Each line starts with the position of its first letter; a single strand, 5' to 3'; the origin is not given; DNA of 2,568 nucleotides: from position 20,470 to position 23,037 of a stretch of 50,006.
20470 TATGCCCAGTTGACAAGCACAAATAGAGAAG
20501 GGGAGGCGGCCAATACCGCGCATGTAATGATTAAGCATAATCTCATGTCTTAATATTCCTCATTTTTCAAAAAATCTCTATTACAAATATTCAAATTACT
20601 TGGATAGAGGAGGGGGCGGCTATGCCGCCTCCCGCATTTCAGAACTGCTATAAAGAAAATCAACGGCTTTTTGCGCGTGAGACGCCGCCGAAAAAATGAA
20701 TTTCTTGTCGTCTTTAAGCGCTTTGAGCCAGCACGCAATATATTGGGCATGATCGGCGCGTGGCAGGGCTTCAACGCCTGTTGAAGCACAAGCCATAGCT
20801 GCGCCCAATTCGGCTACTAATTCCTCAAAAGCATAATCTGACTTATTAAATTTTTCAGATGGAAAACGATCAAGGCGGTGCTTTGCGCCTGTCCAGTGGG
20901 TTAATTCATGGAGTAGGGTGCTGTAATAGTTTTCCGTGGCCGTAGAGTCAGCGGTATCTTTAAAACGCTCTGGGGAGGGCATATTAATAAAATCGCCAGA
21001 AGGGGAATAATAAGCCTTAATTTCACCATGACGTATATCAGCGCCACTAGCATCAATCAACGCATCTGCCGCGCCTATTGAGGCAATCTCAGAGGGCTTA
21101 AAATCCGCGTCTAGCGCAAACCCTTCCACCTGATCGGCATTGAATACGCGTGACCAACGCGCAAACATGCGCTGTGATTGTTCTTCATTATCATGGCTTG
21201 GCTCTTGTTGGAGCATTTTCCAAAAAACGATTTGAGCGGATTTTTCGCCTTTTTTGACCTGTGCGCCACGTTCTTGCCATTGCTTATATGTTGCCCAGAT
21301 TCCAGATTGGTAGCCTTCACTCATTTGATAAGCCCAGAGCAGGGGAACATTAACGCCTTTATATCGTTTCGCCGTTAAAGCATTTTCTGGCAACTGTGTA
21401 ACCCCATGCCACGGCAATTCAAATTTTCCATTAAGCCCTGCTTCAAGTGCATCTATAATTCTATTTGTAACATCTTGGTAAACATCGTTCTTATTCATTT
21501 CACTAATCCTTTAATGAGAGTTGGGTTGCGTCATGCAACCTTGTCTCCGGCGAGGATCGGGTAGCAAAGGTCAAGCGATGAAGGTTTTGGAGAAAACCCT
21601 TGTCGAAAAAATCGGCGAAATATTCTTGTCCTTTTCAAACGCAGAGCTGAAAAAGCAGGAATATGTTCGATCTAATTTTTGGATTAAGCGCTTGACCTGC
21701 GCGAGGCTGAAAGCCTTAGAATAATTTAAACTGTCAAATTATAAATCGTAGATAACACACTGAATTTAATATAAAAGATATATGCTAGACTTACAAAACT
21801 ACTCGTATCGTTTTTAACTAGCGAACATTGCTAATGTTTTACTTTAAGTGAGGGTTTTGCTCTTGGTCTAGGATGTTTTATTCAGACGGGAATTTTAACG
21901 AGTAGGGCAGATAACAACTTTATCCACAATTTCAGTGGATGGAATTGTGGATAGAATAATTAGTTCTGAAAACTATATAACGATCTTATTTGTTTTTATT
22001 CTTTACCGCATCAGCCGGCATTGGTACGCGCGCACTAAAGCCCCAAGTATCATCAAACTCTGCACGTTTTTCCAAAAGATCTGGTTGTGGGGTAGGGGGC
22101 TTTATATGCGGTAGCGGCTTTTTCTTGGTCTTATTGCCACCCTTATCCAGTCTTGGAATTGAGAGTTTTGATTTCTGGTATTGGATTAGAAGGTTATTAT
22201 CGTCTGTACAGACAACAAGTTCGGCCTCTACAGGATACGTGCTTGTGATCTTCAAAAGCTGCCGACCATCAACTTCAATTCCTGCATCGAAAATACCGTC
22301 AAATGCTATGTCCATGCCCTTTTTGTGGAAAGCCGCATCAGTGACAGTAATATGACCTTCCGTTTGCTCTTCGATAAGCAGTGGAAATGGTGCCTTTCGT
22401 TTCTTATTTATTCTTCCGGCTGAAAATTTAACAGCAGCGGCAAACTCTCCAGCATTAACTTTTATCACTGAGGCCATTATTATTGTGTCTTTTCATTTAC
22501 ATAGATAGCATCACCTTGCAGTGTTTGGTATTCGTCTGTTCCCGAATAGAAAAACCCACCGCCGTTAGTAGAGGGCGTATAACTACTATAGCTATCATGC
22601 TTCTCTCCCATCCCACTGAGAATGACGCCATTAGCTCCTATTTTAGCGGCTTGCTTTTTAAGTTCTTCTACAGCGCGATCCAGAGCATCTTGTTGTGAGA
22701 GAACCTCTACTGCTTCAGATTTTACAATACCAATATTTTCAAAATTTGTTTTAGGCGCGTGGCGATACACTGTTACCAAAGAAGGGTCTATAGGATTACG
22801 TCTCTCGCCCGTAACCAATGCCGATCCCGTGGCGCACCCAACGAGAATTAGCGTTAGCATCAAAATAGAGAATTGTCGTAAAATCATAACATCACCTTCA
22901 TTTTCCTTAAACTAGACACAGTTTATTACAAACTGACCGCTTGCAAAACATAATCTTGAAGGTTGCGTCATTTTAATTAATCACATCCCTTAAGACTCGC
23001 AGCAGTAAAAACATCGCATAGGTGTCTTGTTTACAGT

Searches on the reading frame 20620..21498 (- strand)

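Call 43: search_protein_families(library=pfam, proteins=[window:20620-21498:-], max_evalue=0.001)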
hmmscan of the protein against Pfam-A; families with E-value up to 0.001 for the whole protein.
window:20620-21498:- (292 aa): 2 families
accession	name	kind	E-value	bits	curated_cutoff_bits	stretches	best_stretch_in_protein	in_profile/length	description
PF18818.7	MPTase-PolyVal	-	6.1e-48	162.5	27.5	1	143-274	2-126/126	Zincin-like metallopeptidase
PF08401.16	ArdcN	-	6.2e-34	117.3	22.6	1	4-119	1-123/123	N-terminal domain of anti-restriction factor ArdC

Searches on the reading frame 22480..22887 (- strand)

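Call 43: search_protein_families(library=pfam, proteins=[window:22480-22887:-], max_evalue=0.001)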
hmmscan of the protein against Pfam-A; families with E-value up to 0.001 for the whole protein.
window:22480-22887:- (135 aa): 1 family
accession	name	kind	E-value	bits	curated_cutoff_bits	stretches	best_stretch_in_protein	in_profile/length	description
PF13698.11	DUF4156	-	0.00038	21.2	28.9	0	38-94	10-71/90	Domain of unknown function (DUF4156)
